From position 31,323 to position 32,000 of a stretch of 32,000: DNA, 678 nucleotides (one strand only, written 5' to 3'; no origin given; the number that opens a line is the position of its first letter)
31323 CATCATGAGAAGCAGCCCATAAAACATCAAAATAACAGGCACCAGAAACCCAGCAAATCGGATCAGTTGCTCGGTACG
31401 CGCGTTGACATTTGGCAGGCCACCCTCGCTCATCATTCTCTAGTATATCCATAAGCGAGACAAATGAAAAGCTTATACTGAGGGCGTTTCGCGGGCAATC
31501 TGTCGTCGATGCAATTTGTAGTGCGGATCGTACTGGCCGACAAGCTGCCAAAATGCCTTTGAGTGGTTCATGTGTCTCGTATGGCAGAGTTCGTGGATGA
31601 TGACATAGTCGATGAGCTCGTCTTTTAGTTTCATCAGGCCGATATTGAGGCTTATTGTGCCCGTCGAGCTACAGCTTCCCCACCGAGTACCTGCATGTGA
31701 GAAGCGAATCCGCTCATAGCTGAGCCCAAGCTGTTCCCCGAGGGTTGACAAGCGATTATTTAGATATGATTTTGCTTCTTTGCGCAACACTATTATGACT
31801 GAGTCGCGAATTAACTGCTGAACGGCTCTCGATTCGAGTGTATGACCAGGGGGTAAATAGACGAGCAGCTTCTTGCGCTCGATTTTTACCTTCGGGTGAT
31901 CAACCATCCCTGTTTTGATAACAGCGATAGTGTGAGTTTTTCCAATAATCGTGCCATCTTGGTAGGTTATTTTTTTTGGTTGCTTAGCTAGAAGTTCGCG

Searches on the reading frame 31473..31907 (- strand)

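Call 66: search_protein_families(library=pfam, proteins=[window:31473-31907:-], max_evalue=0.001)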
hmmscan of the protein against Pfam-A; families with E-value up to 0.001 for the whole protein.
window:31473-31907:- (144 aa): 3 families
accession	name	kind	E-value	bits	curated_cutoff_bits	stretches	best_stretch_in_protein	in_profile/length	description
PF01863.23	YgjP-like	-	5.8e-40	137.9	26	1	26-138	93-205/207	YgjP-like, metallopeptidase domain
PF10263.15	SprT-like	-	0.00017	21.8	25.6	1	67-137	21-95/108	SprT-like family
PF08325.16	WLM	-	0.00073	20.1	26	1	98-125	82-109/190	WLM domain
